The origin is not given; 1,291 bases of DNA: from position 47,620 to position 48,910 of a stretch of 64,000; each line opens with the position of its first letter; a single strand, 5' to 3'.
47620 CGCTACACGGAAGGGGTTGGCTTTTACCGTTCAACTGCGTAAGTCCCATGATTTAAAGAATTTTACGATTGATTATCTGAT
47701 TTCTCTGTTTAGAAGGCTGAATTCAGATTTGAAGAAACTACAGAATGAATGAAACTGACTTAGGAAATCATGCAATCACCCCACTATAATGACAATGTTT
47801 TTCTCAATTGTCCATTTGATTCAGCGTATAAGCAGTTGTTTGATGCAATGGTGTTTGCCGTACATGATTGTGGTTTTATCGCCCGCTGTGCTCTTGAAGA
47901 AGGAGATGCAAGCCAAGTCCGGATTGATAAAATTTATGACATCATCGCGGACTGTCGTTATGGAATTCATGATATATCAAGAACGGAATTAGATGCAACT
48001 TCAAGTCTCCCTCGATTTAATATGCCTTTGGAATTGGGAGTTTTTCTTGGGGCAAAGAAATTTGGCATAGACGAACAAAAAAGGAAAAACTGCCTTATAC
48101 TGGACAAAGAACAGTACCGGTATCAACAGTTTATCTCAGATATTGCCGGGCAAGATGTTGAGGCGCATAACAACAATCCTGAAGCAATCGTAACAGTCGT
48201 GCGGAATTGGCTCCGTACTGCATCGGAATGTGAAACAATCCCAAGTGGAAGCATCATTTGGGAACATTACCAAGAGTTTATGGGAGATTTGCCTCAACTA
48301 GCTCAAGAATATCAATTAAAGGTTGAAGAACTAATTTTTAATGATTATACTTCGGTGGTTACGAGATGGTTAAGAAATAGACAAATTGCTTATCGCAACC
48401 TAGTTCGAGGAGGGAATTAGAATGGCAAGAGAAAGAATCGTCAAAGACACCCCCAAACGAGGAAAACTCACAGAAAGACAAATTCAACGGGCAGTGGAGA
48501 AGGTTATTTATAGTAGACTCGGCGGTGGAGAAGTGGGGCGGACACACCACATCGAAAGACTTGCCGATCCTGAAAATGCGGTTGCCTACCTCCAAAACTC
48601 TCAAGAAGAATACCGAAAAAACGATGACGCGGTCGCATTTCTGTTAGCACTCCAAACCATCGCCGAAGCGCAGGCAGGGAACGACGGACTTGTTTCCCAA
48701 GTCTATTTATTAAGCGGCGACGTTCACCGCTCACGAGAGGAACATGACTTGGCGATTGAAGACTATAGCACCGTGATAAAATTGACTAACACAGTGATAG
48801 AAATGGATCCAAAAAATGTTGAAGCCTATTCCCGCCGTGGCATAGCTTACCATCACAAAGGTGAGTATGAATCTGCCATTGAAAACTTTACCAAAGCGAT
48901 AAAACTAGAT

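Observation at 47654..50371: Second cassette: decayed XRE, then a TIR/NDT-like protein translationally coupled to a 649-aa TPR protein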

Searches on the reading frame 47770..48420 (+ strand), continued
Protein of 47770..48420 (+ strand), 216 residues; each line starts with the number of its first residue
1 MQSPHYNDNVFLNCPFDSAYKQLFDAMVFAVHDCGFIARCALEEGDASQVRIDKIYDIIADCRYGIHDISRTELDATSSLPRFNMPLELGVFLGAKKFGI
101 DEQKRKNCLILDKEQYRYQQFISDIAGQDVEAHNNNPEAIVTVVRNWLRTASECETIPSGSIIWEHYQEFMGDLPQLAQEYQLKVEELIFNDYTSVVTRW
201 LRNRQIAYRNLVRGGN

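Call 72: get_annotated_region(hit=H6, flank=4000)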
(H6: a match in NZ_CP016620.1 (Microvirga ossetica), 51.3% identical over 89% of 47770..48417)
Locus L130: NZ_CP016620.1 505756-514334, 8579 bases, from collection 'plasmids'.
description: Microvirga ossetica strain V5/3m plasmid unnamed4, complete sequence
organism: Microvirga ossetica (NCBI taxid 1882682)
taxonomy: Bacteria; Pseudomonadota; Alphaproteobacteria; Hyphomicrobiales; Methylobacteriaceae; Microvirga; Microvirga ossetica
host: -; source: Vicia alpestris,cell culture,nodules; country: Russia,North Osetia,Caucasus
typing (MOB-suite, as given by PLSDB): non-mobilizable
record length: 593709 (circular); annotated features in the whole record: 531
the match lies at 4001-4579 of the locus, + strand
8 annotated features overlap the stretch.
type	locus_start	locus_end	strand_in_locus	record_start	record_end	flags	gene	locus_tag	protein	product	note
CDS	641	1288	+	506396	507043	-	-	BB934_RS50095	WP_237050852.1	hypothetical protein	-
CDS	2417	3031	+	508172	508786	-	-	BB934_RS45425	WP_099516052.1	peptidoglycan-binding domain-containing protein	-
CDS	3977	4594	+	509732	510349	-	-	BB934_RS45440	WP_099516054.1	hypothetical protein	-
CDS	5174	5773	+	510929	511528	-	-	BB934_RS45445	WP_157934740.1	M15 family metallopeptidase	-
CDS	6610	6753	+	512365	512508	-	-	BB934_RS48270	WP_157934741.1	hypothetical protein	-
CDS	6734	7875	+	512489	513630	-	-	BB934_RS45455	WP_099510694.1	IS3 family transposase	-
CDS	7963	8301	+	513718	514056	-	-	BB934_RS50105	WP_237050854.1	hypothetical protein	-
CDS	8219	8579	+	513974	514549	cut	-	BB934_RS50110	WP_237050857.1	IS630 family transposase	-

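Call 73: get_annotated_region(hit=H9, flank=4000)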
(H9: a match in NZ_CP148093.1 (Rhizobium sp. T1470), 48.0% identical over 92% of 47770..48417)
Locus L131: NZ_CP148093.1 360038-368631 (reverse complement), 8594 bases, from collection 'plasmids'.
description: Rhizobium sp. T1470 plasmid unnamed6, complete sequence
organism: Rhizobium sp. T1470 (NCBI taxid 555320)
taxonomy: Bacteria; Pseudomonadota; Alphaproteobacteria; Hyphomicrobiales; Rhizobiaceae; Rhizobium; Rhizobium sp. T1470
host: -; source: Medicago sativa,cell culture; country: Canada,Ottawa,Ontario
typing (MOB-suite, as given by PLSDB): conjugative; relaxase MOBQ; mating-pair formation MPF_T
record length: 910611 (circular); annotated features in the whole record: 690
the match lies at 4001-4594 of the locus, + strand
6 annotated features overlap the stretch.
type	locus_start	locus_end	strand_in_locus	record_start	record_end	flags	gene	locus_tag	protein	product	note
CDS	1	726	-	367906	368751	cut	-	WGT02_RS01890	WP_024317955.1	alpha/beta fold hydrolase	-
CDS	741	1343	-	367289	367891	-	-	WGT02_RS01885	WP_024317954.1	amino acid synthesis family protein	-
CDS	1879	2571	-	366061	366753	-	-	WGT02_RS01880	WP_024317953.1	GntR family transcriptional regulator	-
CDS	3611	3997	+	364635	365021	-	-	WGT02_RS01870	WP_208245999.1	hypothetical protein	-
CDS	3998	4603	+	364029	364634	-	-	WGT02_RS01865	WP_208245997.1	hypothetical protein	-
CDS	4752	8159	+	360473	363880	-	-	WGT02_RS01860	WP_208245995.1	TM0106 family RecB-like putative nuclease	-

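Call 79: find_encoding_contigs(protein=window:47770-48420:+, flank=7000, max_places=6)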
Protein window:47770-48420:+ (216 aa): 3 contigs read that carry it; 2 places shown.
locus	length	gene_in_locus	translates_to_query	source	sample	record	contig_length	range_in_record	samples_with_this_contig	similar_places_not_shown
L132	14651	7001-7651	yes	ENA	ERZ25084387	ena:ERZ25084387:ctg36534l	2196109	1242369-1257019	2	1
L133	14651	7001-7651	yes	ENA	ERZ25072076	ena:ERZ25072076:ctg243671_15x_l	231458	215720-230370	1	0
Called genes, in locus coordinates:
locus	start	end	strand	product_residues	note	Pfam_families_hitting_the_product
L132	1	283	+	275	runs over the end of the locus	-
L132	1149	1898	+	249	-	PF13022:HTH_Tnp_1_2 (weak)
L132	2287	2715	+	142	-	PF13181:TPR_8 (faint), PF13432:TPR_16 (faint), PF13424:TPR_12 (weak), PF13414:TPR_11 (faint), PF13431:TPR_17 (weak), PF00515:TPR_1 (weak), PF07719:TPR_2 (weak)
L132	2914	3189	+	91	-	PF13744:HTH_37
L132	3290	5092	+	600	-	PF02463:SMC_N (weak), PF13175:AAA_15, PF13304:AAA_21, PF13175:AAA_15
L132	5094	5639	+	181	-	-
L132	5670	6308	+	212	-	PF02481:DNA_processg_A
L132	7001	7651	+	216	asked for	-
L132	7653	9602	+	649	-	-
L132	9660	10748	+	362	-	PF08240:ADH_N, PF00107:ADH_zinc_N, PF13602:ADH_zinc_N_2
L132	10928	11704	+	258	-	PF05721:PhyH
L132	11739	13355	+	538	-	PF02638:GHL10 (weak)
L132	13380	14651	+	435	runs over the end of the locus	PF04734:Ceramidase_alk (faint)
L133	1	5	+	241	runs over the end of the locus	PF13022:HTH_Tnp_1_2 (weak)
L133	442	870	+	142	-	PF13181:TPR_8 (faint), PF13414:TPR_11 (faint), PF14559:TPR_19 (faint), PF13424:TPR_12 (weak), PF13432:TPR_16 (weak), PF13431:TPR_17 (weak), PF00515:TPR_1, PF07719:TPR_2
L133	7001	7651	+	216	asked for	-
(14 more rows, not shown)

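Call 81: search_protein_families(library=phrogs, proteins=[window:47770-48417:+, L120:6001-6603:+, L123:6001-6498:+, L118:6001-6597:+], max_evalue=0.01)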
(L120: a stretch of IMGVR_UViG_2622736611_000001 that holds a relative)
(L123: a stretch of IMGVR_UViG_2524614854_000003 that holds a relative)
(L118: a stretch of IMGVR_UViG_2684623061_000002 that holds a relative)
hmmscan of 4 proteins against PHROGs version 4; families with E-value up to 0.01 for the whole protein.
window:47770-48417:+ (216 aa): 0 families

L120:6001-6603:+ (201 aa): 1 family
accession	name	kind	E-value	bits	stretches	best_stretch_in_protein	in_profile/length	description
phrog_14725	-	unknown function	0.0049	17.9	1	89-143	23-73/95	-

L123:6001-6498:+ (166 aa): 0 families

L118:6001-6597:+ (199 aa): 0 families

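Call 97: search_protein_families(library=padloc, alignment_id=A3, max_evalue=1e-10)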
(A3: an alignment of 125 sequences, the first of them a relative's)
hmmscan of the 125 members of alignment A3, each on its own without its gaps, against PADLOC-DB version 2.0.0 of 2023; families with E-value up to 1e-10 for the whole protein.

A. member 1, L022:5555-5971:+ (139 aa): 0 families

B. families by the number of members that match (of 125 scanned): 129 families (the first 25 are shown)
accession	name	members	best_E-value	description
PDLC00106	GajB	2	1.7e-88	UrvD helicase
PDLC00138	GajB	2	5.4e-77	UrvD helicase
PDLC05050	PDC-S60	2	1.7e-72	-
PDLC00129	GajB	2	3.6e-69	UrvD helicase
PDLC00117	GajB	2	1.3e-60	UrvD helicase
PDLC00112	GajB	2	1.2e-58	UrvD helicase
PDLC00132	GajB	2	3.6e-55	UrvD helicase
PDLC00136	GajB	2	5.5e-54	UrvD helicase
PDLC03802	RTasHel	2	2.2e-52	DRT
PDLC00114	GajB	2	3e-49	UrvD helicase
PDLC00149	GajB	2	3.2e-42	UrvD helicase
PDLC00127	GajB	2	1.3e-40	UrvD helicase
PDLC00123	GajB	2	2.6e-34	UrvD helicase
PDLC00126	GajB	2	1.4e-33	UrvD helicase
PDLC00130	GajB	2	6e-32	UrvD helicase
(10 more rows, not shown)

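Call 98: search_protein_families(library=ncbifam, proteins=[L002:6858-7193:+, L006:7254-7600:+], max_evalue=1)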
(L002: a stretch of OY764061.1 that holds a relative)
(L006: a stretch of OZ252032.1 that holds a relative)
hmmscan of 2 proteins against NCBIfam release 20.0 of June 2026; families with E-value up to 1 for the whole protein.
L002:6858-7193:+ (112 aa): 1 family
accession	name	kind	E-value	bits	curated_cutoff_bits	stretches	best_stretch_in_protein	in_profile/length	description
TIGR02683.1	upstrm_HI1419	hypoth_equivalog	2e-36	124.2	62.85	1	18-107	6-95/95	type II toxin-antitoxin system RelE/ParE family toxin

L006:7254-7600:+ (115 aa): 3 families
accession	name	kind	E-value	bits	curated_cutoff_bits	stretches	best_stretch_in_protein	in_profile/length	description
NF040959.1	MamA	equivalog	6.7e-05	22.4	200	1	17-113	52-151/204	magnetosome protein MamA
NF002725.1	PRK02603.1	equivalog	0.0064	16.5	143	1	19-109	33-121/173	photosystem I assembly protein Ycf3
NF052312.1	T9SS_PorW_SprE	equivalog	0.026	13.2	250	1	32-90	189-246/716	type IX secretion system periplasmic lipoprotein PorW/SprE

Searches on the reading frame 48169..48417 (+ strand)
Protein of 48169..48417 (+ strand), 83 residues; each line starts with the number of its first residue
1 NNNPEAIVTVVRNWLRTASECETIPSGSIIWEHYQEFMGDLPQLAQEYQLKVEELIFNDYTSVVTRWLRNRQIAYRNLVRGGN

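Call 87: search_solved_structures(query=A4, max_evalue=10, show_alignments=3)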
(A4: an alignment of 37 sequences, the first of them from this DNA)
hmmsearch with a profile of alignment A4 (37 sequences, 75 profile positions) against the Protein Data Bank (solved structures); distinct sequences matched with E-value up to 10: 5.
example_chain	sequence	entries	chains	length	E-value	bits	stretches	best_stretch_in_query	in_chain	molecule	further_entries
4v2e_A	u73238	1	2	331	0.99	12.5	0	35-60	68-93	FIBRONECTIN LEUCINE RICH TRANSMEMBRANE PROTEIN 3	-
5cmn_A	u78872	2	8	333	1.4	12.1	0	35-60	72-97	Leucine-rich repeat transmembrane protein FLRT3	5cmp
4yeb_B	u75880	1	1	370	1.5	12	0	35-60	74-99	Fibronectin leucine rich transmembrane protein 3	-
2p90_A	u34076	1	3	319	1.5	11.9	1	20-41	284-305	Hypothetical protein Cgl1923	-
6jbu_B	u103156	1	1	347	1.5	11.9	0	35-60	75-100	Leucine-rich repeat transmembrane protein FLRT3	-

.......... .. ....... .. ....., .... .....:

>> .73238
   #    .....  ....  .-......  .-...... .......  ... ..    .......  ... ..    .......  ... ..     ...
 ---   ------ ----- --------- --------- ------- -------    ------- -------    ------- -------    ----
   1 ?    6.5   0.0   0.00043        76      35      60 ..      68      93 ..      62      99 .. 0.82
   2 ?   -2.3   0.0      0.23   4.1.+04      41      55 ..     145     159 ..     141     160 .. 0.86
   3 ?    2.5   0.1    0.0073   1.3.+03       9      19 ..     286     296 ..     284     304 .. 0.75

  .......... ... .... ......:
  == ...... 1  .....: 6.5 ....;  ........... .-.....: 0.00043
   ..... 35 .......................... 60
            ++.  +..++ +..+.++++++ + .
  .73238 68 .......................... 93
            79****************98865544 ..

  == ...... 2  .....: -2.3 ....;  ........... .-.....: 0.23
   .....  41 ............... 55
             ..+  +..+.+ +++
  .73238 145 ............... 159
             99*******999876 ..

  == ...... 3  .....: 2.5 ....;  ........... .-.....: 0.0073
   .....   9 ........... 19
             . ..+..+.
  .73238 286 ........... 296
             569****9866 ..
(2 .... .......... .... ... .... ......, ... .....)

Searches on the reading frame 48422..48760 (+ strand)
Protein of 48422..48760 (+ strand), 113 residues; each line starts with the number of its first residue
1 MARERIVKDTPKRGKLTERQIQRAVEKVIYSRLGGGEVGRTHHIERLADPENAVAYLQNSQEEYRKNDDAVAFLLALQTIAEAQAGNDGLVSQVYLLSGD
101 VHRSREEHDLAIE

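Call 5: search_protein_families(library=pfam, proteins=[window:48422-48760:+], max_evalue=10)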
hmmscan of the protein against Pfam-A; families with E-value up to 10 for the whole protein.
window:48422-48760:+ (113 aa): 1 family
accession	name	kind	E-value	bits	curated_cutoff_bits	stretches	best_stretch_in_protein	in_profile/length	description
PF13424.12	TPR_12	-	0.049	14.3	30.1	1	67-113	19-66/77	Tetratricopeptide repeat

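Call 37: find_homologous_proteins(query=window:48422-48751:+, max_evalue=0.001)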
Query window:48422-48751:+ (110 aa): 81 proteins with E <= 0.001 among 92 candidates.
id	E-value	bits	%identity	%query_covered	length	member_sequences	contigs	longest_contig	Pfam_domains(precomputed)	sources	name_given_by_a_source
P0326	7.6e-25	105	79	65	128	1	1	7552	PF13431.13,PF13414.13,PF00515.35,PF13424.13,PF13432.13,PF13181.13,PF07719.24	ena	-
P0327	1.0e-22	98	73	64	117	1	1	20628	-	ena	-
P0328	3.5e-22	96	69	65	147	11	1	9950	PF13431.13,PF13414.13,PF00515.35,PF13424.13,PF13432.13,PF13181.13,PF07719.24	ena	-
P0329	4.2e-22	96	76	65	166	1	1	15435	PF13431.13,PF13414.13,PF00515.35,PF13424.13,PF13432.13,PF13428.13,PF13181.13,PF07719.24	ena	-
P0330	9.9e-22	95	69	65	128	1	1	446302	PF13431.13,PF13414.13,PF00515.35,PF13424.13,PF13181.13,PF07719.24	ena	-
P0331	1.2e-21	95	73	64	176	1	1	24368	PF13431.13,PF13414.13,PF13428.13,PF14559.13,PF13371.13,PF00515.35,PF13424.13,PF13432.13,PF13181.13,PF14561.13,PF07719.24,PF13174.13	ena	-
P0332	3.5e-21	93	70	64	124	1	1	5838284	PF14559.13,PF13431.13,PF13414.13,PF13371.13,PF00515.35,PF13424.13,PF13432.13,PF13181.13,PF07719.24,PF13174.13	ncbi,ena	-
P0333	3.6e-21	93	72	65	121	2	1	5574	PF13414.13,PF00515.35,PF13432.13,PF13181.13,PF07719.24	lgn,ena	-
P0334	2.8e-20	90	69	64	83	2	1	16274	-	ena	-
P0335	3.6e-20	90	69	65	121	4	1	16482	PF14559.13,PF13431.13,PF13414.13,PF00515.35,PF13432.13,PF13428.13,PF13181.13,PF07719.24,PF13174.13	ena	-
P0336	6.1e-20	89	66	65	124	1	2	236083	PF13414.13,PF00515.35,PF07719.24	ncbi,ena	-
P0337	1.0e-19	89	69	65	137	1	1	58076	PF14559.13,PF13431.13,PF13414.13,PF13371.13,PF00515.35,PF13424.13,PF13432.13,PF13428.13,PF13181.13,PF07719.24,PF13174.13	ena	-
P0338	1.6e-19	88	66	65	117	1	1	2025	PF13431.13,PF13414.13,PF00515.35,PF13181.13,PF07719.24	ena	-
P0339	1.6e-19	88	63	65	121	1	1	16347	PF13431.13,PF13414.13,PF00515.35,PF13432.13,PF13181.13,PF07719.24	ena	-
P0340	2.2e-19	87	69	65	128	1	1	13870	PF14559.13,PF13431.13,PF13414.13,PF00515.35,PF13424.13,PF13432.13,PF13181.13,PF07719.24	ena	-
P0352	2.9e-16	77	93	39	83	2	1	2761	-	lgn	-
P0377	2.0e-10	59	97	31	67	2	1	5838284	-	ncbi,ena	-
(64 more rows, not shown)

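Call 81: search_protein_families(library=phrogs, proteins=[P0352], max_evalue=0.01)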
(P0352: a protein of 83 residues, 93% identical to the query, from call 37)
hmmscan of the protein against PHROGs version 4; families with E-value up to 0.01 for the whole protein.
P0352 (83 aa): 0 families

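Call 96: predict_structure(alignment_id=A5)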
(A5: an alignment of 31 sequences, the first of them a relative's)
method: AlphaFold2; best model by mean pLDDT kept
length: 83 residues; sequences in the alignment: 31
mean_pLDDT: 63.9   pTM: 0.37
mean pLDDT of the five models: 63.9, 61.0, 59.8, 55.2, 53.7
residues with pLDDT >= 90: 0; 70-90: 32; 50-70: 29; < 50: 22
segments of 3 or more residues with pLDDT < 50: 1-11, 33-41
pLDDT, mean of each block of 10 residues (from residue 1): 42 58 62 46 68 80 82 76 55
secondary structure, 60 per line:
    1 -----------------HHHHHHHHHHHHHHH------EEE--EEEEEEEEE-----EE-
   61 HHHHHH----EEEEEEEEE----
elements in order: H18-32 E39-41 E44-52 H61-66 E71-79

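Call 98: search_protein_families(library=ncbifam, proteins=[P0334, P0326, P0352], max_evalue=1)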
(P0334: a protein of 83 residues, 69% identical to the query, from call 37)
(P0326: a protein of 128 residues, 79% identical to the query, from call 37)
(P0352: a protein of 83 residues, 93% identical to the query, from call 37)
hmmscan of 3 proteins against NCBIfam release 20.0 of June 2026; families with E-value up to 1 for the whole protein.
P0334 (83 aa): 0 families

P0326 (128 aa): 9 families
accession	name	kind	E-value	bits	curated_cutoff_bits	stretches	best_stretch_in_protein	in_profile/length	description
NF040959.1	MamA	equivalog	1.3e-08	34.5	200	1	17-126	52-164/204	magnetosome protein MamA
NF008391.2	PRK11189.1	equivalog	6.2e-06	25.9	250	2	92-125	90-123/297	lipoprotein NlpI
TIGR02917.1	PEP_TPR_lipo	equivalog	0.0016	16.4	312.2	1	24-126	109-218/899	XrtA/PEP-CTERM system TPR-repeat protein PrsT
NF008757.0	PRK11788.1-5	equivalog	0.0028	16.9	363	1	82-122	50-90/388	lipopolysaccharide assembly protein LapB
TIGR02521.1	type_IV_pilW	equivalog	0.0056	16.3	154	1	85-126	49-90/234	type IV pilus biogenesis/stability protein PilW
NF052415.1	T3SS_chap_SctY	equivalog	0.008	16.7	70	1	31-81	18-68/106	type III secretion apparatus assembly chaperone SctY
TIGR00990.1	3a0801s09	subfamily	0.012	14.3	757.25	1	14-91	426-498/615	mitochondrial import receptor subunit TOM70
TIGR02795.1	tol_pal_ybgF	equivalog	0.024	15.2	90.1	0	17-55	54-92/119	tol-pal system protein YbgF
NF002725.1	PRK02603.1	equivalog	0.024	14.7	143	0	97-126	29-60/173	photosystem I assembly protein Ycf3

P0352 (83 aa): 1 family
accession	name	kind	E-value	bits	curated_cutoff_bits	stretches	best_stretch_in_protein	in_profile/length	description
NF002191.0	PRK01059.1-1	equivalog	0.11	11.5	381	1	40-78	21-57/358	protein arginine kinase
